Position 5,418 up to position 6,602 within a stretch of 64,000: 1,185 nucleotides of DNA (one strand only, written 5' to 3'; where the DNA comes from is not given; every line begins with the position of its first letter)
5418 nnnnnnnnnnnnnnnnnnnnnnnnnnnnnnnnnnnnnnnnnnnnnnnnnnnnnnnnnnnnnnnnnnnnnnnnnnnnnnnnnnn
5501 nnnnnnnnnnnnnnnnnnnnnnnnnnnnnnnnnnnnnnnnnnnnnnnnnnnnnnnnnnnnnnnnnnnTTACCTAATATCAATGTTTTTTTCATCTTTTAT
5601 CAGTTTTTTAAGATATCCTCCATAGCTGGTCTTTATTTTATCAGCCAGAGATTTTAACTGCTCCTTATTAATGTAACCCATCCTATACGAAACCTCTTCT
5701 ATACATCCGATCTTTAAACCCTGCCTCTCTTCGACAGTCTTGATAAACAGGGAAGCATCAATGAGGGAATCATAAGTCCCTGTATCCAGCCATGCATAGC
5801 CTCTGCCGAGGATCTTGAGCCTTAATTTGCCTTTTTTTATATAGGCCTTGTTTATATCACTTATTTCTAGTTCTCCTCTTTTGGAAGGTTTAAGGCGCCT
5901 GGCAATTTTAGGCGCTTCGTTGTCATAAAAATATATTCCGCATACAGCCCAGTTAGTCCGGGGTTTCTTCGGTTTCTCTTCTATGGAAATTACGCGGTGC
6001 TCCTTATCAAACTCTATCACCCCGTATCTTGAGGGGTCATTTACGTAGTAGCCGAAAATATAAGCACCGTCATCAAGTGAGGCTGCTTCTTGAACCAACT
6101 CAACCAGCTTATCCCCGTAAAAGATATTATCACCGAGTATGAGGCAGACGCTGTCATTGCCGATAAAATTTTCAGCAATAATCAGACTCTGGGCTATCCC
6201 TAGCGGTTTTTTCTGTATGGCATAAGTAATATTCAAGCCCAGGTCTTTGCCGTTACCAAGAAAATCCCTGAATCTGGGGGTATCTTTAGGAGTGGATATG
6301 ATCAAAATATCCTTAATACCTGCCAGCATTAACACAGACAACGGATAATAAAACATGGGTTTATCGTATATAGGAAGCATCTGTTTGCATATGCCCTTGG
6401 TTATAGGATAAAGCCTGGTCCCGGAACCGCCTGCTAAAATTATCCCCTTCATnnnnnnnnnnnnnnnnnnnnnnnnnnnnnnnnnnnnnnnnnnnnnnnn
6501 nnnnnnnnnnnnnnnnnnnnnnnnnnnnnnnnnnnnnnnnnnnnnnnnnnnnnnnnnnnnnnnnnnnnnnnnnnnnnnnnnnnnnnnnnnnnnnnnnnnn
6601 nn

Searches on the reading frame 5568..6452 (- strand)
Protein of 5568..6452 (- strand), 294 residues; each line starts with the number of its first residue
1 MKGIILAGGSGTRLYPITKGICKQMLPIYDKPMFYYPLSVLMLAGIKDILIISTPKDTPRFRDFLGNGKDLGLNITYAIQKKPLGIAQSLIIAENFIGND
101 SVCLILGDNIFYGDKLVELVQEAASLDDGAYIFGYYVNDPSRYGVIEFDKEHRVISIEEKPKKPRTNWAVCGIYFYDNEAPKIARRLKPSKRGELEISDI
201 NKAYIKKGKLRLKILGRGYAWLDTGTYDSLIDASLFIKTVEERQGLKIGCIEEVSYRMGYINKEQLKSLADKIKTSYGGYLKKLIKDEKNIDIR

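Call 3: search_protein_families(library=pfam, proteins=[window:5568-6452:-], max_evalue=0.01)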
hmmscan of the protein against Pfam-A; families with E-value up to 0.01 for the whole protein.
window:5568-6452:- (294 aa): 2 families
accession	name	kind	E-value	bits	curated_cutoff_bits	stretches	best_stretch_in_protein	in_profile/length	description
PF00483.29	NTP_transferase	-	4.5e-74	249.6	21.2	1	2-238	1-243/245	Nucleotidyl transferase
PF12804.13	NTP_transf_3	-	1e-08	36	27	1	3-129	1-116/160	MobA-like NTP transferase domain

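Call 45: search_protein_families(library=ncbifam, proteins=[window:5568-6452:-], max_evalue=1e-10)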
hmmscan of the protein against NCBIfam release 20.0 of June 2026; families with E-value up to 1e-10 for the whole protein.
window:5568-6452:- (294 aa): 15 families
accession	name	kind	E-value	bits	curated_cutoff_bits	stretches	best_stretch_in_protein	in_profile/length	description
TIGR01207.1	rmlA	equivalog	9.9e-140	464.6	360.65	1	2-286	1-286/286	glucose-1-phosphate thymidylyltransferase RfbA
NF012024.0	PRK15480.1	equivalog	9.3e-127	422.1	588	1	2-287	5-291/292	glucose-1-phosphate thymidylyltransferase RfbA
TIGR01208.1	rmlA_long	equivalog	1.1e-55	189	320.25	1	2-238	1-235/353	glucose-1-phosphate thymidylyltransferase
TIGR03992.1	Arch_glmU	subfamily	1.4e-44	152.6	292.1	1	1-234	1-224/393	bifunctional sugar-1-phosphate nucleotidylyltransferase/acetyltransferase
NF041173.1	Sug_nt_acttase_Thmprot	equivalog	2.2e-31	109.2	600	1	1-253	1-241/405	bifunctional sugar-1-phosphate nucleotidylyltransferase/acetyltransferase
NF041313.1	UDPGP_AglF_Halo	equivalog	1.7e-30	106.2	400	1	1-209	1-207/234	UTP--glucose-1-phosphate uridylyltransferase AglF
NF052502.1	man1P_GTase_Rv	exception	1.6e-26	93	440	1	3-234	3-227/352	mannose-1-phosphate guanylyltransferase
TIGR01099.1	galU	equivalog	7.8e-24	84.7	326.8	1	2-54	3-55/261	UTP--glucose-1-phosphate uridylyltransferase GalU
NF049965.1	GlMnHpPGnyltfHddC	equivalog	3.9e-18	65.9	300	1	1-176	1-167/221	D-glycero-D-manno-heptose 1-phosphate guanosyltransferase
NF045761.1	NAMPUrTaseMurU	equivalog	7.7e-18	65.2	250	1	1-231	1-221/226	N-acetylmuramate alpha-1-phosphate uridylyltransferase MurU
NF003670.0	PRK05293.1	equivalog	3.7e-16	59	470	1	3-237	7-258/382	glucose-1-phosphate adenylyltransferase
TIGR02091.1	glgC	equivalog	9.9e-14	51.2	424.9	0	88-237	103-259/364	glucose-1-phosphate adenylyltransferase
NF007516.0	PRK10122.1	equivalog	1.4e-12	47.3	534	0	2-53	5-56/297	UTP--glucose-1-phosphate uridylyltransferase GalF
TIGR01105.1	galF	equivalog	1.3e-11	44.2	659.2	0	2-53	5-56/297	GalU regulator GalF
NF009928.0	PRK13389.1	equivalog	1.7e-11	43.8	548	0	2-53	10-61/302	UTP--glucose-1-phosphate uridylyltransferase GalU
